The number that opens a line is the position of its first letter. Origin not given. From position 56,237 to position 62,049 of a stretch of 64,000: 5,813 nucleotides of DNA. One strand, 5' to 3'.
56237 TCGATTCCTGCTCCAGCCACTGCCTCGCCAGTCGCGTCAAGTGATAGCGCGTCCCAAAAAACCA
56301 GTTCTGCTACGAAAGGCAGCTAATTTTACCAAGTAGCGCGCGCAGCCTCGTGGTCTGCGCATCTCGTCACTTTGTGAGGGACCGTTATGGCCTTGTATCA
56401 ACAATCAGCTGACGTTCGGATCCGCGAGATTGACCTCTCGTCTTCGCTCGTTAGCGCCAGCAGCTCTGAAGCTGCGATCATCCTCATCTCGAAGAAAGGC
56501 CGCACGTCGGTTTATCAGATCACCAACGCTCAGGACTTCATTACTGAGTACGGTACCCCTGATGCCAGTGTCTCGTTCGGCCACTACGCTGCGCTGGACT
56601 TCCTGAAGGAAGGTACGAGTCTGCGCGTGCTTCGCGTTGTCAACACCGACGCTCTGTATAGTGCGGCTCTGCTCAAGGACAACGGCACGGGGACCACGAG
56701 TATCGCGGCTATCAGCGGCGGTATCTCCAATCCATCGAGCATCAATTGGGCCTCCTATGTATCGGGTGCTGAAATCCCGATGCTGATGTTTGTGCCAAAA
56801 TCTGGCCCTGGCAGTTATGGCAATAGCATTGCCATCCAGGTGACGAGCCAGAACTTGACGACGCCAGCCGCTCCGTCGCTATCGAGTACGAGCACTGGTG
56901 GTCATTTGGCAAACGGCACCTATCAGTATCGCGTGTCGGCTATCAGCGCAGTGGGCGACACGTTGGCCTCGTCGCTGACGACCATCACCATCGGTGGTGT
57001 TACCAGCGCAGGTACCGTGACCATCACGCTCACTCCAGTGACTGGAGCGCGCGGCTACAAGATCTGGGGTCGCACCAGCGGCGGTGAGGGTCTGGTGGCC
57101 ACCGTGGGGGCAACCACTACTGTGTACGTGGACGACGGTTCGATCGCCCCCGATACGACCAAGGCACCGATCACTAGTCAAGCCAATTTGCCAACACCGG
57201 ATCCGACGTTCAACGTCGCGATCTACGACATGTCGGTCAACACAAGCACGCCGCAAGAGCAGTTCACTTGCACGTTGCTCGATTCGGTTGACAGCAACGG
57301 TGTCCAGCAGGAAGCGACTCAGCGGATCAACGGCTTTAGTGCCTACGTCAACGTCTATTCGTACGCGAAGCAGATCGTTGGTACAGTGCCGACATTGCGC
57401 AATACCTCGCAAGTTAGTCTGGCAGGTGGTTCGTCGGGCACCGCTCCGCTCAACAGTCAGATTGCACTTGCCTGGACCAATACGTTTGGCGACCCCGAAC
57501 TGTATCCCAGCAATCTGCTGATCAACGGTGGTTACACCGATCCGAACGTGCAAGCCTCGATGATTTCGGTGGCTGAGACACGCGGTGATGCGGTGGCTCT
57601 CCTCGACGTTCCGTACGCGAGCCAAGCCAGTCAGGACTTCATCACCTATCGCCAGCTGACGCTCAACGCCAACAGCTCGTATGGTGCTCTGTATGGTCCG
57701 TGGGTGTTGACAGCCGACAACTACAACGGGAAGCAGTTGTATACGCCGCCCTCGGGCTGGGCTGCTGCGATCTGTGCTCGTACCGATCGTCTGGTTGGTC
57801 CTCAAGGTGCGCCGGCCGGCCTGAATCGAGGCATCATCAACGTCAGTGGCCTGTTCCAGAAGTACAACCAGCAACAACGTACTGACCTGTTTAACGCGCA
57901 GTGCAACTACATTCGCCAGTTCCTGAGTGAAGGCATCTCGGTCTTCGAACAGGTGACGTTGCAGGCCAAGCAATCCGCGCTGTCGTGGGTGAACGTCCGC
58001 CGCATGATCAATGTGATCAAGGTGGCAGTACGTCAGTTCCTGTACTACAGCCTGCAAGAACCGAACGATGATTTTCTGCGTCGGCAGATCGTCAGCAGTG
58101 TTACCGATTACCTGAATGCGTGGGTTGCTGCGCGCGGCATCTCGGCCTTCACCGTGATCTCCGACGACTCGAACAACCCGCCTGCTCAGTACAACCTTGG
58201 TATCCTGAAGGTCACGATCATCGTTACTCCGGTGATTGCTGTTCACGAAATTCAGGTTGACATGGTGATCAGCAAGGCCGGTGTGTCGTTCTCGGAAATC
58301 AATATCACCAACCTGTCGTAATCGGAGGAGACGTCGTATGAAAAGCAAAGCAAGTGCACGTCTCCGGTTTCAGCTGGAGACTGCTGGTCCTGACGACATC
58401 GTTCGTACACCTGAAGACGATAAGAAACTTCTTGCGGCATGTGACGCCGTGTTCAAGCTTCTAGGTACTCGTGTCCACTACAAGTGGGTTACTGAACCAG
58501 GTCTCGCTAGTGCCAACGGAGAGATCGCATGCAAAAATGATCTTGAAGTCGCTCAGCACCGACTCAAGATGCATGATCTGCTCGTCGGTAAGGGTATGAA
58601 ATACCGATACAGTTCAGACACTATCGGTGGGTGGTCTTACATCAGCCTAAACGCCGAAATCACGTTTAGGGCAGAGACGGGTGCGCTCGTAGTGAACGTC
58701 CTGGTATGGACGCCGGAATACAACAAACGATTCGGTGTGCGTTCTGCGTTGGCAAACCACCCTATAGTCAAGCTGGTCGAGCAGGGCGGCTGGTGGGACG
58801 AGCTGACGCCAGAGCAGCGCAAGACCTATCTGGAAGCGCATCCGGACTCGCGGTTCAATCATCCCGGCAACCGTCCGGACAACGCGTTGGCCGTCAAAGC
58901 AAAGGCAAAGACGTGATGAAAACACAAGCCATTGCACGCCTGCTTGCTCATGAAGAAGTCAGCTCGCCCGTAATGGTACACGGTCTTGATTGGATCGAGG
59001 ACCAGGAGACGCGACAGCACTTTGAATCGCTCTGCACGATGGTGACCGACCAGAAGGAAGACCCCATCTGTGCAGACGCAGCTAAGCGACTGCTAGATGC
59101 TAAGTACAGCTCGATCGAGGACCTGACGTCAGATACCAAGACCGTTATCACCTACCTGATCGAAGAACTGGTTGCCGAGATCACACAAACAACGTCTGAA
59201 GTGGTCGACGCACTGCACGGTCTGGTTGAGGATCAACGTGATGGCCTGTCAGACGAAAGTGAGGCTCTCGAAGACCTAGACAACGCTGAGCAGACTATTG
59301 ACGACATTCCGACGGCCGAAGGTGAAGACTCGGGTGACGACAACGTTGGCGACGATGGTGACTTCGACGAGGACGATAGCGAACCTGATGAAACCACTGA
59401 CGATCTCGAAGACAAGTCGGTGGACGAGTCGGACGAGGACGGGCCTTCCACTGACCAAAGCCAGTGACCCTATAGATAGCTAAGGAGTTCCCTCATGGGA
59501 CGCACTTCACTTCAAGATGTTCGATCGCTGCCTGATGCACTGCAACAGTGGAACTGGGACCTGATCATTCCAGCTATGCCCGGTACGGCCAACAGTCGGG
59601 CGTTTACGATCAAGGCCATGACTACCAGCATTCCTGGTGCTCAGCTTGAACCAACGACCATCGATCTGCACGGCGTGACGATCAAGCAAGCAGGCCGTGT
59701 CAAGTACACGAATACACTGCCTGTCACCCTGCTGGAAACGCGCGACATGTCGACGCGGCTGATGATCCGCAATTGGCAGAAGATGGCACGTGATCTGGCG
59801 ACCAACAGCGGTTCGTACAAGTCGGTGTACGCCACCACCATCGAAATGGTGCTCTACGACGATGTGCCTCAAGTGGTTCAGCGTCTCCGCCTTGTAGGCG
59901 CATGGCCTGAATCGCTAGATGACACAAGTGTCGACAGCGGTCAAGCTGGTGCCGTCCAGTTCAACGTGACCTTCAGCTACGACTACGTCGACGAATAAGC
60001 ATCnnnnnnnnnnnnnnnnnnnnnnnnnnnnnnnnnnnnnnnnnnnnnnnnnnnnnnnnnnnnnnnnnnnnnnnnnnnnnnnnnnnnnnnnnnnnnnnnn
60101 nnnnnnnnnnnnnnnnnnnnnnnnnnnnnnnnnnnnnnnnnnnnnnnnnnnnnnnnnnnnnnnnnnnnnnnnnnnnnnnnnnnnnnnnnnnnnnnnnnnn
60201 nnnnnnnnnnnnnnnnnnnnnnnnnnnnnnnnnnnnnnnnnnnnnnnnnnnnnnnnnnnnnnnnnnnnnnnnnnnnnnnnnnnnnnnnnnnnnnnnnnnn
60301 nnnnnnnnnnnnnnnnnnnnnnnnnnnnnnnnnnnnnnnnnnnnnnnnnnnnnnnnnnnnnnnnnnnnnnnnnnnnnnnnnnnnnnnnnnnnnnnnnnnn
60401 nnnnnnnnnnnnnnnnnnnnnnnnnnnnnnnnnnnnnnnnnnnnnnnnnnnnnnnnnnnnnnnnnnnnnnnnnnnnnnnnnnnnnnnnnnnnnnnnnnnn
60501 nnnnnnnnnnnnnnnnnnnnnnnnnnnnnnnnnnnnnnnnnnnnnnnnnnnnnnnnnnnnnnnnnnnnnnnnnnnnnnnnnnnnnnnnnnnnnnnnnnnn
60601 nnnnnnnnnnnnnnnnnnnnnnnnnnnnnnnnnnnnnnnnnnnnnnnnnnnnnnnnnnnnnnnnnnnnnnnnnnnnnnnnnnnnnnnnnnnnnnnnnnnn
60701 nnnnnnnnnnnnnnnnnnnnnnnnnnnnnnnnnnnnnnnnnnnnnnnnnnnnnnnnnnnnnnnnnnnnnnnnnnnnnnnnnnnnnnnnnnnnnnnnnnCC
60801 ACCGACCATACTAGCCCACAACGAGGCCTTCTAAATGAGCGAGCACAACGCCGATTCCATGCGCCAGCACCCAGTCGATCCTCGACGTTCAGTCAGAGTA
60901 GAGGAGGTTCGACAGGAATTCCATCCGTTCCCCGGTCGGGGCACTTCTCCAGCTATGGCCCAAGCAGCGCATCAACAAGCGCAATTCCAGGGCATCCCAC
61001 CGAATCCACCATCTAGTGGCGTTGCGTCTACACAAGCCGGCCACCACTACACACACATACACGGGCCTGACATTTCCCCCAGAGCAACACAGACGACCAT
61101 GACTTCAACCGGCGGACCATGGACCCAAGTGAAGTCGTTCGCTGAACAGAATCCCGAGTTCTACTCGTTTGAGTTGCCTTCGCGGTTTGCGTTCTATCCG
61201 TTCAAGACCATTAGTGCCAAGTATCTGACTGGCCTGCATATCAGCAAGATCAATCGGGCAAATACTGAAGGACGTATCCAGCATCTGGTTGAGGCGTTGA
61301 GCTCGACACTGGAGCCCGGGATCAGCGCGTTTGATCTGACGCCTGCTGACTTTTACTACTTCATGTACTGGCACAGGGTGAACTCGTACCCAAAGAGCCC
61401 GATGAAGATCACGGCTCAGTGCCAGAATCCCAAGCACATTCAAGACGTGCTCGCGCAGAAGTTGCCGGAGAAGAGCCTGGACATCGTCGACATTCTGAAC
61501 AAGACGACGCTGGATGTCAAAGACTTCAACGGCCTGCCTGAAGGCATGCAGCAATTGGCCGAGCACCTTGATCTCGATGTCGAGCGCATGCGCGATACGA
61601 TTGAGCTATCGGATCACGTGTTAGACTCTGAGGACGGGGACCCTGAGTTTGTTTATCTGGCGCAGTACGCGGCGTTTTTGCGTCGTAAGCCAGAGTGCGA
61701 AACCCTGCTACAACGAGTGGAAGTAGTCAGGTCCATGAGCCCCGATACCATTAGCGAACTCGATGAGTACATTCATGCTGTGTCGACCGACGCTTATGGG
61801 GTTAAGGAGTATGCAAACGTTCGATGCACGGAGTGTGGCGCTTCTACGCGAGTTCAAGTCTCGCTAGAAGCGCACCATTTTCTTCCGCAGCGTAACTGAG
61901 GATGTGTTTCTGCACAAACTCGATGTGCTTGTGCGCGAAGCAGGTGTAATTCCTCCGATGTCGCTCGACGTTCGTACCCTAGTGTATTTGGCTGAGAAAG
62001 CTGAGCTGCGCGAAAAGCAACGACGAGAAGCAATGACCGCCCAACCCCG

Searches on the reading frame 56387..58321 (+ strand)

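Call 11: search_protein_families(library=phrogs, proteins=[window:56387-58321:+], max_evalue=0.001)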
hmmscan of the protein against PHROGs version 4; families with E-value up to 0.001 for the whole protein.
window:56387-58321:+ (644 aa): 6 families
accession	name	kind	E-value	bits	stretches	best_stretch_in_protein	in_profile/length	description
phrog_23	-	tail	1.2e-74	252.9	1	5-641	23-475/496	tail sheath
phrog_10581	-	tail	2e-27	96.9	1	426-631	697-912/915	tail sheath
phrog_19666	-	tail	1.3e-23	84.4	1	276-629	637-984/985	tail sheath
phrog_19622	-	other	1.4e-06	28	1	154-257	270-373/524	esterase/lipase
phrog_38392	-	tail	3.5e-06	27.4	1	7-93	7-94/329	tail sheath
phrog_13288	-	unknown function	0.00021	21.9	1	532-627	99-194/208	-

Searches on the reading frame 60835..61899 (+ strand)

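Call 11: search_protein_families(library=phrogs, proteins=[window:60835-61899:+], max_evalue=0.001)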
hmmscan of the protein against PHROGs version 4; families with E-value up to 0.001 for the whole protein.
window:60835-61899:+ (354 aa): 1 family
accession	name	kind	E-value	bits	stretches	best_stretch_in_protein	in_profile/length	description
phrog_13792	-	unknown function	1.4e-26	94.5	1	108-351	15-259/263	-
